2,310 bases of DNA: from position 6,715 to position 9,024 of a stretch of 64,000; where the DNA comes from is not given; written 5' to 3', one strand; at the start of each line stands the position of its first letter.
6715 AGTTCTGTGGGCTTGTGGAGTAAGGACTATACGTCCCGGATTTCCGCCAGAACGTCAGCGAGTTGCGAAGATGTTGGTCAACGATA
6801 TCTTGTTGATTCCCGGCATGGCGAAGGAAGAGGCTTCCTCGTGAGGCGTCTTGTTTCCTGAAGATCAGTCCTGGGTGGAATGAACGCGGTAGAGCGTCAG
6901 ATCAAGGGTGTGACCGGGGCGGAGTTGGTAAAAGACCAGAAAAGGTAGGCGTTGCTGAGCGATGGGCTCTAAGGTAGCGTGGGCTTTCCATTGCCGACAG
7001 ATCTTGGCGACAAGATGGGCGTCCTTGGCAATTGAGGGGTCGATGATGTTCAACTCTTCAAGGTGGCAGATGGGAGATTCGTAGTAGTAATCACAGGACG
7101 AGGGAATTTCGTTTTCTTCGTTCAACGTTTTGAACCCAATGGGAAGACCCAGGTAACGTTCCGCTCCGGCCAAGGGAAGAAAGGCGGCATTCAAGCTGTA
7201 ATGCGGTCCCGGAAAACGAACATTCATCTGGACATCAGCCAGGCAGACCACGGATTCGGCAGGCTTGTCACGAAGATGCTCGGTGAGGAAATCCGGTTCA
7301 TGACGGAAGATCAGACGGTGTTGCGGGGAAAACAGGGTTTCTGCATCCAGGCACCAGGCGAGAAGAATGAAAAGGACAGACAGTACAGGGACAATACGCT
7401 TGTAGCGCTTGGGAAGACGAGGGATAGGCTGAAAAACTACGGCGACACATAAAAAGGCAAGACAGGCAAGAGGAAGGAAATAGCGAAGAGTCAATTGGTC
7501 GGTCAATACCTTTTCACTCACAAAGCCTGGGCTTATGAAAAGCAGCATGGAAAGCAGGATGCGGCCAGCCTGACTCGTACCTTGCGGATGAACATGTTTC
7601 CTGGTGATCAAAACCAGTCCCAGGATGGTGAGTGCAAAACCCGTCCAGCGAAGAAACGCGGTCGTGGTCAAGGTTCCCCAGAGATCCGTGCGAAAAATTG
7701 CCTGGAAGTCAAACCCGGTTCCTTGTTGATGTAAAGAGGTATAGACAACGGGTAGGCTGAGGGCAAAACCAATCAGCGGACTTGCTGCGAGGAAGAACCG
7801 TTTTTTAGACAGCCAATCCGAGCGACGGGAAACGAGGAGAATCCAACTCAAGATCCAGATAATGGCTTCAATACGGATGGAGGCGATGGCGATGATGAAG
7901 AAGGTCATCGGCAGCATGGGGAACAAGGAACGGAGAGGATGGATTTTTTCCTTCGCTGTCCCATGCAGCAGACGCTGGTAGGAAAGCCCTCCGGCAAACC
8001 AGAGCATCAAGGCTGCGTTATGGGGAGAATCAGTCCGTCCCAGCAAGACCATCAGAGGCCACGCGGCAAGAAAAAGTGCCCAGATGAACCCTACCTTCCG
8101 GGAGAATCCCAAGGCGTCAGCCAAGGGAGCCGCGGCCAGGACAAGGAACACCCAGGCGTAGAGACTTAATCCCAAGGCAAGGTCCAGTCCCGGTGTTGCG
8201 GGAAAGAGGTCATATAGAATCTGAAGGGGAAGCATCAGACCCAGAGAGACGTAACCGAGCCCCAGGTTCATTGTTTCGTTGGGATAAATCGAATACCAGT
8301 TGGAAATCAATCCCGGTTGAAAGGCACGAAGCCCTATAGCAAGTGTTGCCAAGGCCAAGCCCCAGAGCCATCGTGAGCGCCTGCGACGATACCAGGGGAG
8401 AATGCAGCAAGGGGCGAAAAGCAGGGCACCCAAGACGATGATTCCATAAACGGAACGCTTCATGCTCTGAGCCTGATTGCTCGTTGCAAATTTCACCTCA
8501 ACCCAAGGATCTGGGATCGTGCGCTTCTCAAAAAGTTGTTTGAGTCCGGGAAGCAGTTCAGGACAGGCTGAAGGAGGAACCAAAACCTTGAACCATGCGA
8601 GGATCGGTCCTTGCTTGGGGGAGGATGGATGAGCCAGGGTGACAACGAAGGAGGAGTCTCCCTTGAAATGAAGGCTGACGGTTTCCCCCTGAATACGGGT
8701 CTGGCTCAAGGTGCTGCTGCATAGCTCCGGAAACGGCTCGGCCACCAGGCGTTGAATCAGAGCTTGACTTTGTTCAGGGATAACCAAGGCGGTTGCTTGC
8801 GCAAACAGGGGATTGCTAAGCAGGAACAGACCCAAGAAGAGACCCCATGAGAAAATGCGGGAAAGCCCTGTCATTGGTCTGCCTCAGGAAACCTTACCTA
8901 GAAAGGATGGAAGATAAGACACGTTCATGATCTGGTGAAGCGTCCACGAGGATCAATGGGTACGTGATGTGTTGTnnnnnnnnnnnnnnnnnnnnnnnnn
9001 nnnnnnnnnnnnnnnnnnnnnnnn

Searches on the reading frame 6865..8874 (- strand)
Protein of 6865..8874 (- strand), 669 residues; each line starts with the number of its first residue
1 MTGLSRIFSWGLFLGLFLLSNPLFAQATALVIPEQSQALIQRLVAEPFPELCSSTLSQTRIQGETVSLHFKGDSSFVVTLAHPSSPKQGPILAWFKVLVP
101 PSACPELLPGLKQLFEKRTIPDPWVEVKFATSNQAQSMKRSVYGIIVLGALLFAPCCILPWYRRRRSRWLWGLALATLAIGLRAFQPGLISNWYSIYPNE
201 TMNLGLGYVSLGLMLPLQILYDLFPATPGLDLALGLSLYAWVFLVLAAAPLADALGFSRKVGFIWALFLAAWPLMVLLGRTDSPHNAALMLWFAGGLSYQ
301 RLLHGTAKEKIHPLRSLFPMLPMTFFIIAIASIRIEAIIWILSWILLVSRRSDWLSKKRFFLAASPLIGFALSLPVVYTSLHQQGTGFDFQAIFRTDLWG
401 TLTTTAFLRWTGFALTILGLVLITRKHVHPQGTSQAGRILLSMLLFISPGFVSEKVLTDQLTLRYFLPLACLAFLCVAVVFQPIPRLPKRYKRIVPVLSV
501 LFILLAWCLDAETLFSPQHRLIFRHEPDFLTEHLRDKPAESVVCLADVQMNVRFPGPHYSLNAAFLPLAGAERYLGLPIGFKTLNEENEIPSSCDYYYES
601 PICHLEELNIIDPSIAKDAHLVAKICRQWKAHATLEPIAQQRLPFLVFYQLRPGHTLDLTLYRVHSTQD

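Call 14: list_cluster_members(proteins=[window:6865-8874:-, window:43292-45916:+, window:47003-48712:+, window:25073-26884:-, window:29714-31273:+, window:31298-32626:+, window:60175-61575:+, window:56080-58518:+, window:4763-6586:+, window:22202-23212:-])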
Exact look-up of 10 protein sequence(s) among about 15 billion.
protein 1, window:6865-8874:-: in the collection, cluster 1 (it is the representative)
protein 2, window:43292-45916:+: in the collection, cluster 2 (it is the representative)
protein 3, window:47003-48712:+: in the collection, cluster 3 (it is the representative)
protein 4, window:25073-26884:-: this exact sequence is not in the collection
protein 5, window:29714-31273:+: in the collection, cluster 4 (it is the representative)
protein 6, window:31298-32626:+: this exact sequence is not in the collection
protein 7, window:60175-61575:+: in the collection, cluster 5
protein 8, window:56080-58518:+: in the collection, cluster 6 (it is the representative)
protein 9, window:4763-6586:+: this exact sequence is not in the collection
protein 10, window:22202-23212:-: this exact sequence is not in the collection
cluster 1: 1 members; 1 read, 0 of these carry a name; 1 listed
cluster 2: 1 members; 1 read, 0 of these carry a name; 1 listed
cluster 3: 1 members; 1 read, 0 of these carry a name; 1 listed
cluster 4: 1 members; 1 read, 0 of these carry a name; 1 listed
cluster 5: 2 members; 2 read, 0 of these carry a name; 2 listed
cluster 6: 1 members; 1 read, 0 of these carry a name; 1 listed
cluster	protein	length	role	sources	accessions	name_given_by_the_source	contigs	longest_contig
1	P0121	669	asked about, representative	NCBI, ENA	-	-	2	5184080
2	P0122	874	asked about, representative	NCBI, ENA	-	-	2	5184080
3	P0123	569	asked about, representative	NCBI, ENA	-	-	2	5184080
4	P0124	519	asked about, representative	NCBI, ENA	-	-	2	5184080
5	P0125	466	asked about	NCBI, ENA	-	-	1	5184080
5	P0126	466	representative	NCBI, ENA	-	-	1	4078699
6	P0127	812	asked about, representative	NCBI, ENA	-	-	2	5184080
